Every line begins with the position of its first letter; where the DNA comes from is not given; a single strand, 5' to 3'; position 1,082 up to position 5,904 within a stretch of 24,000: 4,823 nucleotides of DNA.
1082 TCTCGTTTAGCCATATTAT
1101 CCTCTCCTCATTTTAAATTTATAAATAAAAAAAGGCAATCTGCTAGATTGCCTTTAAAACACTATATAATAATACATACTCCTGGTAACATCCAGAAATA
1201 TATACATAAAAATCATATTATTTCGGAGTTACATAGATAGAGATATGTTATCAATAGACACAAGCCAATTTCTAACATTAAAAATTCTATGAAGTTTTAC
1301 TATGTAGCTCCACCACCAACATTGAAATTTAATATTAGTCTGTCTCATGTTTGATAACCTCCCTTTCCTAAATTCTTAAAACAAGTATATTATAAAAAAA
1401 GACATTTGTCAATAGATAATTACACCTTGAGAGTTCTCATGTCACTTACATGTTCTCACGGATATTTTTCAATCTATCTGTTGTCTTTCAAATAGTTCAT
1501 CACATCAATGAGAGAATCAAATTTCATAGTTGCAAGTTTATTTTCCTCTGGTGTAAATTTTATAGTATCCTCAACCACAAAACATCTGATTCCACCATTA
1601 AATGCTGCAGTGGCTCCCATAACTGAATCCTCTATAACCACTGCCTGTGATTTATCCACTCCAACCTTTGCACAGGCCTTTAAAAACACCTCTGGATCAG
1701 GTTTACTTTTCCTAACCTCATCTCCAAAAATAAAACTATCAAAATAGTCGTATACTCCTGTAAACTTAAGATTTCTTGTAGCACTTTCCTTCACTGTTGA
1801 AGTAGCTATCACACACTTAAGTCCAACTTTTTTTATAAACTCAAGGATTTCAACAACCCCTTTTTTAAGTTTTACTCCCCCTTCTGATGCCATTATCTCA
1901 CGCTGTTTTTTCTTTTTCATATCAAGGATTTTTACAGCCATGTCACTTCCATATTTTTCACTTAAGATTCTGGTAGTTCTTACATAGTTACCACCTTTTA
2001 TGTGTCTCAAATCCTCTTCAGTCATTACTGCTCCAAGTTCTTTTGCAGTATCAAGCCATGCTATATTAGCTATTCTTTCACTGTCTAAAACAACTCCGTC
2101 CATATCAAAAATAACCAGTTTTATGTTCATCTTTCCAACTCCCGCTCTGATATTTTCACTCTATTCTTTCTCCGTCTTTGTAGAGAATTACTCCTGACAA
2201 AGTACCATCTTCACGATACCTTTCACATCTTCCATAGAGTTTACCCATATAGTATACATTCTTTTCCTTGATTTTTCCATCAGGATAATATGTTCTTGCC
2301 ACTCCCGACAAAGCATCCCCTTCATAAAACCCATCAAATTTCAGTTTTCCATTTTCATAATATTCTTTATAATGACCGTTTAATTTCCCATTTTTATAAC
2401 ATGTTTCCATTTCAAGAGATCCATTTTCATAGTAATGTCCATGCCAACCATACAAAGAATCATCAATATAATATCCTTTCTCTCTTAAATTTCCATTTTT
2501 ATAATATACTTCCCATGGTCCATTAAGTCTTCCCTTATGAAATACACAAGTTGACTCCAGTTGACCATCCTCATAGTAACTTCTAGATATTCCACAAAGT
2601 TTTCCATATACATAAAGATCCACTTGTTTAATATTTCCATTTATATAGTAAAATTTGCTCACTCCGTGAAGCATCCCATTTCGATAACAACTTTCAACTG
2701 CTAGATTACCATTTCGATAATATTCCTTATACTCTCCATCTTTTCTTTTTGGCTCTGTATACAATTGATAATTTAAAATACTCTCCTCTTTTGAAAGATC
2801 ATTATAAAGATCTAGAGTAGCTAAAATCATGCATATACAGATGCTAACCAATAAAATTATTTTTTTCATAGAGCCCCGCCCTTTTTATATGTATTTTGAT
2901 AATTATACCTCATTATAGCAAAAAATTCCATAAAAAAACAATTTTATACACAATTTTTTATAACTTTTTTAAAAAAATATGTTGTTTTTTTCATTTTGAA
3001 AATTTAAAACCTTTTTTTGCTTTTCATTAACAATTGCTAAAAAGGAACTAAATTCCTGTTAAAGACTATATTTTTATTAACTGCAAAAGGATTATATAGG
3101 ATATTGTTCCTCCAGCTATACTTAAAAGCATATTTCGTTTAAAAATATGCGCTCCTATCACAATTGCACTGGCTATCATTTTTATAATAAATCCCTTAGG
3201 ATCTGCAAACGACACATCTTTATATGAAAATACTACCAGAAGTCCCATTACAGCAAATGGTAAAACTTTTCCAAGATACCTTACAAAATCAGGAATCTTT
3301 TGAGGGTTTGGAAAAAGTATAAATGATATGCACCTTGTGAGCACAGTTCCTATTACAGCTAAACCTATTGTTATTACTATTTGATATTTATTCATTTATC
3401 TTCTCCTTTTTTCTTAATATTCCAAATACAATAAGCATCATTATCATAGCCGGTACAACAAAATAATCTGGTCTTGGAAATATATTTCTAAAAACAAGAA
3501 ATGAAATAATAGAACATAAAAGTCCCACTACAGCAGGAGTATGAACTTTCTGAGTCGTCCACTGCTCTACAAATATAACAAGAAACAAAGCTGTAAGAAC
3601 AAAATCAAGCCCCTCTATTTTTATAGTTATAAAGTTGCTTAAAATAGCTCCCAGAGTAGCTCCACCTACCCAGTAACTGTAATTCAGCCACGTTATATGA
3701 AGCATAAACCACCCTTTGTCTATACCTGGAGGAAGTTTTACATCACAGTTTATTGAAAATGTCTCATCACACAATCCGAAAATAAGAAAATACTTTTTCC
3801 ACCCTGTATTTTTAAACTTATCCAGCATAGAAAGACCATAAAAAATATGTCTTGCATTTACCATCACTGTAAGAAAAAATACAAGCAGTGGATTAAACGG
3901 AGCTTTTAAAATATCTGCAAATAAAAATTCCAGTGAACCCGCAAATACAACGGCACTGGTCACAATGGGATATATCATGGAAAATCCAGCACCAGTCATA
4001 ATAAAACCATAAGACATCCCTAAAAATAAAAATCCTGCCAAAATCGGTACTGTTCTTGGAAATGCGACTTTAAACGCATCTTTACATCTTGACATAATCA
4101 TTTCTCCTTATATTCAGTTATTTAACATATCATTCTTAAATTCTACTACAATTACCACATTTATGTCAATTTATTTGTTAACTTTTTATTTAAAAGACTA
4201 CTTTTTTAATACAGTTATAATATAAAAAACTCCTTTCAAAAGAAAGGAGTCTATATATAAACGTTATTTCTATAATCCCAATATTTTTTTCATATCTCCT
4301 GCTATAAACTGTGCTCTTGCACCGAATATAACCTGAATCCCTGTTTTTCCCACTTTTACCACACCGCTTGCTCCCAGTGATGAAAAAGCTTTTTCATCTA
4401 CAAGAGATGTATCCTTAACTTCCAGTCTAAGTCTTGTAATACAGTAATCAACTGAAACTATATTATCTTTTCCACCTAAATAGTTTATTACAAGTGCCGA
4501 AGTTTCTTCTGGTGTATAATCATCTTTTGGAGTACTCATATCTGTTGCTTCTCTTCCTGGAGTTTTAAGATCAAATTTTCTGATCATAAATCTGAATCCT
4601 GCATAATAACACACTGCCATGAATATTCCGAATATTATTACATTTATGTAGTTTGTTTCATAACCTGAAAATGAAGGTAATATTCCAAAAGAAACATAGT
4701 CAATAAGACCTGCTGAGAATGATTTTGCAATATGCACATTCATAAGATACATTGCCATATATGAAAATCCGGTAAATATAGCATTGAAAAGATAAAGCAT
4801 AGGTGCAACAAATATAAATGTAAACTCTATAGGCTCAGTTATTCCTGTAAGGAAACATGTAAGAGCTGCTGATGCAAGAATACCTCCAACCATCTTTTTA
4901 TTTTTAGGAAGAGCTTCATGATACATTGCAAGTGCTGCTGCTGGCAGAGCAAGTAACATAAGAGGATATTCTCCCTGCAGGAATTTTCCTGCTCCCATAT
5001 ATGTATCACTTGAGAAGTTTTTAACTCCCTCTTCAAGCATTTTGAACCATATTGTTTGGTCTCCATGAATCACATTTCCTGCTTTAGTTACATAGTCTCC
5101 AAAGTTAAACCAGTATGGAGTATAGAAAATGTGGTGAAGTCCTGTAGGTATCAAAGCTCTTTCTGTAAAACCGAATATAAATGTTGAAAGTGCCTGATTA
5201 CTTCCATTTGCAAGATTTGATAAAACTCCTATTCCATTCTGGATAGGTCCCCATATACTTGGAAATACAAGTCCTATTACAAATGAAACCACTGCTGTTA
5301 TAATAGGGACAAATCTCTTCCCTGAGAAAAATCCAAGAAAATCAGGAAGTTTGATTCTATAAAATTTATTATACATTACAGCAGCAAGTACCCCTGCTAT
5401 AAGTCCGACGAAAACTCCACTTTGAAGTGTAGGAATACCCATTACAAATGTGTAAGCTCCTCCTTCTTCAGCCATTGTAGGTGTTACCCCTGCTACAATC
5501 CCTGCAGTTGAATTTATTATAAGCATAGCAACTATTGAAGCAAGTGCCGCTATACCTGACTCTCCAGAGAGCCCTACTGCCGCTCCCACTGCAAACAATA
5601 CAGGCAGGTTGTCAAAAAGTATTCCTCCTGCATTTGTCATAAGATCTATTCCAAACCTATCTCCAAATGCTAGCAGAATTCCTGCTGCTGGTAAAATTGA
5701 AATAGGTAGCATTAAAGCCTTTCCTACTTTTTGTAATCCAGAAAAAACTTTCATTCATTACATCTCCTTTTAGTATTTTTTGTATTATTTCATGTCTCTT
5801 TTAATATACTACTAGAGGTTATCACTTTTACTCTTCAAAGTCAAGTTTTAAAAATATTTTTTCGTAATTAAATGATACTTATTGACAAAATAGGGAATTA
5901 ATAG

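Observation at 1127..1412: Leader ORF with three consecutive Trp codons plus an intrinsic terminator upstream of an NSS transporter: candidate tryptophan-sensing attenuator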

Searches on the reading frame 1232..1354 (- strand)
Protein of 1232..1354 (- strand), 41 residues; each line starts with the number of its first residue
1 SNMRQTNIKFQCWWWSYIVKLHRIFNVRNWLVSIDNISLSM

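Call 27: find_homologous_proteins(query=window:1232-1354:-, max_evalue=10)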
Query seq(41 aa) (41 aa): 1 proteins with E <= 10 among 1 candidates.
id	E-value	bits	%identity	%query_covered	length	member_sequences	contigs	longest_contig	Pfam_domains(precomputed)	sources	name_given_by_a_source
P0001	4.5e-14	68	85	95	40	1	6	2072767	-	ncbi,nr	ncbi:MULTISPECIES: hypothetical protein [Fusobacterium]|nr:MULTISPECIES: hypothetical protein [Fusob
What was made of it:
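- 1229..1348 (-): Leader ORF, 39 codons plus stop: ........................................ NCBI annotates the orthologue P0001 as a hypothetical protein (call 27).
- Tried and rejected: A 41-residue N-terminally extended query found only P0001 (call 27).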

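Call 31: find_encoding_contigs(protein=P0001, flank=4000, max_places=10)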
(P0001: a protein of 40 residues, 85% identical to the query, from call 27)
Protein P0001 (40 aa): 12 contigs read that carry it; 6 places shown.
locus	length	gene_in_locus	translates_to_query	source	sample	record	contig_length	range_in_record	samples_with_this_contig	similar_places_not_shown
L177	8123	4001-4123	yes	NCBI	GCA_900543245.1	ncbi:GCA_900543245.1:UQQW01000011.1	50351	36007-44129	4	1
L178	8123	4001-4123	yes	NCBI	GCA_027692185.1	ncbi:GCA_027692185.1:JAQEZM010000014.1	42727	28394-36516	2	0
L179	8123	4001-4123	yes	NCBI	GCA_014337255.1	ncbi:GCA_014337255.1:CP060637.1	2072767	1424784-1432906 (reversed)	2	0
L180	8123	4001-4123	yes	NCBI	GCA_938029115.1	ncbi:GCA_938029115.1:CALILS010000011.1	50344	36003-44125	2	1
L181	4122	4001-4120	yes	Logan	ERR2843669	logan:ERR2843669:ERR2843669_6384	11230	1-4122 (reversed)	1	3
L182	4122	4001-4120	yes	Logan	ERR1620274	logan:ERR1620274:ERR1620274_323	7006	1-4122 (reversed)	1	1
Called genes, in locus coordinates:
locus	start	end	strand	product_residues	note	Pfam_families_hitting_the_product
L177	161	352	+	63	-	-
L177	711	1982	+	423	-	PF03390:2HCT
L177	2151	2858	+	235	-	PF03591:AzlC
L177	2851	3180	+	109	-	PF05437:AzlD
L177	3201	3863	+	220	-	PF00702:Hydrolase, PF13419:HAD_2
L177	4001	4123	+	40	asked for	-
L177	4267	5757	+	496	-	PF00209:SNF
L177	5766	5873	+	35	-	-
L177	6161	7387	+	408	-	PF00579:tRNA-synt_1b, PF22421:SYY_C-terminal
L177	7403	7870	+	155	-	PF13302:Acetyltransf_3 (weak)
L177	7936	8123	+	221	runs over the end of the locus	PF00730:HhH-GPD, PF00633:HHH (weak)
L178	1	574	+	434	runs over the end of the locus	PF03952:Enolase_N, PF00113:Enolase_C, PF13378:MR_MLE_C, PF07476:MAAL_C (weak)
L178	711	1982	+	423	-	PF03390:2HCT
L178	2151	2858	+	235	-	PF03591:AzlC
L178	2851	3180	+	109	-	PF05437:AzlD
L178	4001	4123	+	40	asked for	-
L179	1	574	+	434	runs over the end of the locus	PF03952:Enolase_N, PF00113:Enolase_C, PF13378:MR_MLE_C, PF07476:MAAL_C (weak)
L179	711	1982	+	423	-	PF03390:2HCT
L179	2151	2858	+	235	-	PF03591:AzlC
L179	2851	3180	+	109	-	PF05437:AzlD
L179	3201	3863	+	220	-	PF00702:Hydrolase, PF13419:HAD_2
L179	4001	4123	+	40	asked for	-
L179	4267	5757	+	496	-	PF00209:SNF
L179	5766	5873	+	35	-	-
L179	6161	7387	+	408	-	PF00579:tRNA-synt_1b, PF22421:SYY_C-terminal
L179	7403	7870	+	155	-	PF13302:Acetyltransf_3 (weak)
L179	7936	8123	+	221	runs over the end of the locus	PF00730:HhH-GPD, PF00633:HHH (weak)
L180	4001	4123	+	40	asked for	-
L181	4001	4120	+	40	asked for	?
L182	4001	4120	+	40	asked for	?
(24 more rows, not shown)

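Call 62: search_solved_structures(query=L179:4267-5754:+, max_evalue=1e-10)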
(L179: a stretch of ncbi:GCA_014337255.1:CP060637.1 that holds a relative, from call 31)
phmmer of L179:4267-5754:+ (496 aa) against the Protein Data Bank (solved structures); distinct sequences matched with E-value up to 1e-10: 104 (the best 60 are shown).
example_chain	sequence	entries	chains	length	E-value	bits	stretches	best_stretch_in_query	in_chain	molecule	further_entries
3qs6_A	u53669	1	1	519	2.1e-50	175.5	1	2-453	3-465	Na(+):neurotransmitter symporter (Snf family)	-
3qs4_A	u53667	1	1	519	2.5e-50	175.2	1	2-453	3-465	Na(+):neurotransmitter symporter (Snf family)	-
3qs5_A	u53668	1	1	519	1.1e-49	173.1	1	2-453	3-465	Na(+):neurotransmitter symporter (Snf family)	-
7dii_A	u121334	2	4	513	1.3e-49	172.9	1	2-453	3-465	Na(+):neurotransmitter symporter (Snf family)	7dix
3gjd_A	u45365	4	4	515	1.3e-49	172.8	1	2-453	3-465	Transporter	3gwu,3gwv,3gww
2a65_A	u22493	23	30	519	1.3e-49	172.8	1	2-453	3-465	Na(+):neurotransmitter symporter (Snf family) | Transporter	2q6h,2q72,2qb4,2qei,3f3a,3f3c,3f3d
8ft4_A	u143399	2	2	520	1.3e-49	172.8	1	2-453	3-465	Na(+):neurotransmitter symporter (Snf family)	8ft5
5jag_A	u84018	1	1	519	1.8e-49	172.3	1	2-453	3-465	Transporter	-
3gjc_A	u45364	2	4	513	3.2e-49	171.5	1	2-453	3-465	Transporter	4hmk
4hod_A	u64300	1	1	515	3.2e-49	171.5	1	2-453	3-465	Transporter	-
3tt1_A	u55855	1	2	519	3.8e-49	171.3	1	2-453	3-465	Leucine transporter LeuT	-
6m47_A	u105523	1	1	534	8.1e-49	170.2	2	156-475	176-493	Sodium-dependent dopamine transporter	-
6m0z_A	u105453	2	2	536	8.2e-49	170.2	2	156-475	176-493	Sodium-dependent dopamine transporter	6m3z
3tu0_A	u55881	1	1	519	8.3e-49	170.2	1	2-453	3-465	Leucine transporter LeuT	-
3mpq_A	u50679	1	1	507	8.9e-49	170.1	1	3-453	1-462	Transporter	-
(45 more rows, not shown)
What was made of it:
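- On NSS (SNF) transporter, TnaT-like Trp carrier: LeuT is the nearest solved relative (call 62).
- Tried and rejected: The nearest solved structures (LeuT, DAT) are too distant to assign specificity (call 62).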

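Call 74: search_protein_families(library=pfam, proteins=[window:1232-1348:-, P0001, L179:5766-5873:+], max_evalue=1)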
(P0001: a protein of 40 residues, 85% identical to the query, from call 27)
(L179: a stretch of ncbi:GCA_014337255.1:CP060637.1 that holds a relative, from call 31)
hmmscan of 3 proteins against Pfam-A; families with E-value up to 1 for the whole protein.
seq(39 aa): 0 families

P0001 (40 aa): 0 families

L179:5766-5873:+ (35 aa): 3 families
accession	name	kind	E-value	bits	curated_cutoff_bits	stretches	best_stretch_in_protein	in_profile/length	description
PF16951.10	MaAIMP_sms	-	6.6e-05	23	26.2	1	1-33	1-32/60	Putative methionine and alanine importer, small subunit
PF05255.16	UPF0220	-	0.59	10.1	25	1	5-28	99-122/166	Uncharacterised protein family (UPF0220)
PF24020.1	DUF7333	-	0.77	10.3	27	1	1-26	28-53/61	Family of unknown function (DUF7333)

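Call 77: search_solved_structures(query=L179:4267-5754:+, max_evalue=1e-49, show_alignments=2)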
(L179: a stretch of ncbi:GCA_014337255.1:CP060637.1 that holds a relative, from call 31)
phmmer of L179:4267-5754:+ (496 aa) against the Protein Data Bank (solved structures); distinct sequences matched with E-value up to 1e-49: 2.
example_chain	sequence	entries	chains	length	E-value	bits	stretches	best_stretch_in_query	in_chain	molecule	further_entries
3qs6_A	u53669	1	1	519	2.1e-50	175.5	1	2-453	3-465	Na(+):neurotransmitter symporter (Snf family)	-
3qs4_A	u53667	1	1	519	2.5e-50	175.2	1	2-453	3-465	Na(+):neurotransmitter symporter (Snf family)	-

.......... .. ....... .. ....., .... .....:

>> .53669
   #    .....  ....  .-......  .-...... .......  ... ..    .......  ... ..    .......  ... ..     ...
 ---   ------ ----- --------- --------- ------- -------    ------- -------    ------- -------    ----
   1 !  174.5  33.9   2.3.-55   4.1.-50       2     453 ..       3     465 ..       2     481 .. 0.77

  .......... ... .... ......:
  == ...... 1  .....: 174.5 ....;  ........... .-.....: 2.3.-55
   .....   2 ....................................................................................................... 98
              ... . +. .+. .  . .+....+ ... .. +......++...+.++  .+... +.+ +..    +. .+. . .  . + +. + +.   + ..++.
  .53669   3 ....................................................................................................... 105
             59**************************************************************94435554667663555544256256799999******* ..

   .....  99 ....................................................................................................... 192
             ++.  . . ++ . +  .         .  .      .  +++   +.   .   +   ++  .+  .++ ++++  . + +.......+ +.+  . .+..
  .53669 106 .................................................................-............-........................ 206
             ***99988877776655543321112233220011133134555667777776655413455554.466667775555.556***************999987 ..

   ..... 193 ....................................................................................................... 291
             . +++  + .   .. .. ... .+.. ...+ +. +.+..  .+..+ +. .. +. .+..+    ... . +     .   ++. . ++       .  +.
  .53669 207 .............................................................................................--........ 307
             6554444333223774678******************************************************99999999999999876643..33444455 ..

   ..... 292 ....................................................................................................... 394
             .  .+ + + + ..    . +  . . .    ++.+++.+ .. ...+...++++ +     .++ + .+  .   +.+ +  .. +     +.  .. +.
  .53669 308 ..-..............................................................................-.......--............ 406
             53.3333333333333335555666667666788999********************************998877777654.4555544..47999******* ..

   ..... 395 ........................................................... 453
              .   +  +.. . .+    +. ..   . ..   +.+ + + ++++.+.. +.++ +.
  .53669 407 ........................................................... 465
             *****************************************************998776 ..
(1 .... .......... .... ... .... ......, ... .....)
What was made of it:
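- On NSS (SNF) transporter, TnaT-like Trp carrier: The only hint is Val at the LeuT F259 position, as in the LeuT F259V chains 3QS4 and 3QS6 that score best (call 77).
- Val occupies the LeuT F259 position (call 77).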

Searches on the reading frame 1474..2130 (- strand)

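Call 19: search_protein_families(library=ncbifam, proteins=[window:1474-2130:-])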
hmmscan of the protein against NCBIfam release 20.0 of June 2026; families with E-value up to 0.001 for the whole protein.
window:1474-2130:- (218 aa): 40 families (the best 25 are shown)
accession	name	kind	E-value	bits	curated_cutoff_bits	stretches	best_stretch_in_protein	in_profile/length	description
TIGR02009.1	PGMB-YQAB-SF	subfamily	4.1e-34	118.4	153.35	1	4-186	2-186/186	beta-phosphoglucomutase family hydrolase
NF046057.1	bifunc_MtlD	equivalog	2.1e-33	115.7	800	1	3-215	7-220/683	bifunctional mannitol-1-phosphate dehydrogenase/phosphatase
TIGR01990.1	bPGM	equivalog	2e-27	96.4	189.4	1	3-183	1-183/187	beta-phosphoglucomutase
NF008087.0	PRK10826.1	equivalog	1.2e-25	90.4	191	1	2-211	6-216/222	hexitol phosphatase HxpB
NF053653.1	InDiPhoBT2121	equivalog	1.6e-22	80.1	245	1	4-186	2-186/216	inorganic diphosphatase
NF009804.0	PRK13288.1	equivalog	6.8e-21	74.7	218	1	1-213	1-205/215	pyrophosphatase PpaX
NF008000.0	PRK10725.1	equivalog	1.2e-19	71.2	215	1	6-181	8-180/188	fructose-1-phosphate/6-phosphogluconate phosphatase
TIGR01449.2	PGP_bact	equivalog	1.1e-18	67.5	180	1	6-210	1-209/213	phosphoglycolate phosphatase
TIGR02253.1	CTE7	subfamily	5.8e-18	65.5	169.75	1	3-171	2-178/221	TIGR02253 family HAD-type hydrolase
NF007854.0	PRK10563.1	equivalog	2.3e-17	63.4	211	1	2-185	3-184/221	6-phosphogluconate phosphatase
NF008610.0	PRK11587.1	equivalog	3.6e-17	62.4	282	1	1-208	1-201/219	sugar phosphatase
NF009695.0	PRK13222.1-2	equivalog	8.9e-17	61.3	225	1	2-187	5-194/226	phosphoglycolate phosphatase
TIGR01509.1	HAD-SF-IA-v3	subfamily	3.7e-15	56.4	29.4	1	58-186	36-154/154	HAD-IA family hydrolase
TIGR01454.1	AHBA_synth_RP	hypoth_equivalog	1.5e-13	50.9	246.65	1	6-183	1-171/205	AHBA synthesis associated protein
NF009696.0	PRK13222.1-3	equivalog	1.9e-13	50.6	359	1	1-187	1-187/223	N-acetylmuramic acid 6-phosphate phosphatase MupP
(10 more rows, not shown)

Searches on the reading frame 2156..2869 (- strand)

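Call 19: search_protein_families(library=ncbifam, proteins=[window:2156-2869:-])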
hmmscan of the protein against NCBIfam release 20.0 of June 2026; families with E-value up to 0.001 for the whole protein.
window:2156-2869:- (237 aa): 1 family
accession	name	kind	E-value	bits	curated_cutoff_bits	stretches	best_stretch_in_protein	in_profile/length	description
NF033566.1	adhes_LIC20035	equivalog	3.7e-15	55.7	250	2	86-207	135-261/434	LIC20035 family adhesin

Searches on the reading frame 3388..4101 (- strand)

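Call 19: search_protein_families(library=ncbifam, proteins=[window:3388-4101:-])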
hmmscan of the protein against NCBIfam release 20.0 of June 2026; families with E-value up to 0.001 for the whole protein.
window:3388-4101:- (237 aa): 1 family
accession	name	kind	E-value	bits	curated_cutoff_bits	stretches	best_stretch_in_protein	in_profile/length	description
TIGR00346.1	azlC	equivalog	1.4e-77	260.8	332.35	1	9-232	1-219/221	azaleucine resistance protein AzlC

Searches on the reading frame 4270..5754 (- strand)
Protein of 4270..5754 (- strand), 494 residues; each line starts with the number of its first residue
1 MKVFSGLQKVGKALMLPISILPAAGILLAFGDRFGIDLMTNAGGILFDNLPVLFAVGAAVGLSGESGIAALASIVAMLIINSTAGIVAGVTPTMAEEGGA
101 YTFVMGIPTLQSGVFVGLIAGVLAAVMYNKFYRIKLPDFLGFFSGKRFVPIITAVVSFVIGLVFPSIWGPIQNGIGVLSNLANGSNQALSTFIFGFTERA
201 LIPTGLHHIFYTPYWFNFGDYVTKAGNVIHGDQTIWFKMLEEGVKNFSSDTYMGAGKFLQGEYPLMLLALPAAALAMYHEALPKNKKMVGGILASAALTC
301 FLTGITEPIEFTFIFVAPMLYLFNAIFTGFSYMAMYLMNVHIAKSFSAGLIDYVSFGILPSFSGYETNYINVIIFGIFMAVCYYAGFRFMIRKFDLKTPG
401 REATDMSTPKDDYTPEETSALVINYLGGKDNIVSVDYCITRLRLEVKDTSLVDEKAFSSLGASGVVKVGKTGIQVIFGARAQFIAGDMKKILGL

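Call 19: search_protein_families(library=ncbifam, proteins=[window:4270-5754:-])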
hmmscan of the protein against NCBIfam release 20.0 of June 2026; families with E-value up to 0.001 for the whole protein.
window:4270-5754:- (494 aa): 19 families
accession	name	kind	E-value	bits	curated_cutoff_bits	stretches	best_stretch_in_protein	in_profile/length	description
TIGR02002.1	PTS-II-BC-glcB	equivalog_domain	2.9e-173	577.2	591.8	1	2-492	3-500/502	glucose-specific PTS transporter subunit IIBC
TIGR01998.1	PTS-II-BC-nag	equivalog_domain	1.5e-135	452.6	553.2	1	7-489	5-475/475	N-acetylglucosamine-specific PTS transporter subunit IIBC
NF008301.0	PRK11089.1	equivalog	3e-131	438.4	647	1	2-491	4-473/477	PTS glucose transporter subunit IIBC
NF007608.0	PRK10255.1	equivalog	2e-108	363.6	1010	1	1-492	1-466/648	PTS N-acetyl glucosamine transporter subunit IIABC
NF007509.0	PRK10110.1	subfamily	9.4e-99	331.2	665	1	38-492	65-525/530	PTS maltose transporter subunit IICB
TIGR02004.1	PTS-IIBC-malX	hypoth_equivalog_domain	3.1e-97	326.3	632.2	1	7-492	8-517/517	maltose/glucose-specific PTS transporter subunit IIBC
TIGR00852.1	pts-Glc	subfamily_domain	2.2e-72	243.8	291.1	1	43-340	1-290/290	maltose/glucose-specific PTS transporter subunit IIC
TIGR02005.1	PTS-IIBC-alpha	subfamily_domain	8.3e-72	242.1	607.3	1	38-484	53-516/524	alpha-glucoside-specific PTS transporter subunit IIBC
TIGR02003.1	PTS-II-BC-unk1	hypoth_equivalog_domain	1.5e-67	228.4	649.85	1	4-493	5-546/547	PTS transporter subunit IIBC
TIGR00826.1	EIIB_glc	domain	2.1e-19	69.6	45.75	1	392-478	1-88/88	glucose PTS transporter subunit EIIB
TIGR01996.1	PTS-II-BC-sucr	equivalog_domain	9.9e-18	64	559.3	2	417-479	4-66/461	sucrose-specific PTS transporter subunit IIBC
NF007255.0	PRK09702.1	equivalog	2.8e-13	49.8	321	1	367-481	7-135/161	PTS sugar transporter subunit IIB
TIGR01995.1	PTS-II-ABC-beta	subfamily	4e-11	42.1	614.7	1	417-484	3-70/618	beta-glucoside-specific PTS transporter subunit IIABC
TIGR01992.1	PTS-IIBC-Tre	equivalog_domain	3.8e-09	36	591.95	1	421-480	6-65/463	PTS system trehalose-specific EIIBC component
NF007152.0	PRK09586.1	equivalog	7.6e-09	35.3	516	1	420-492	11-84/477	PTS N-acetylmuramic acid transporter subunit IIBC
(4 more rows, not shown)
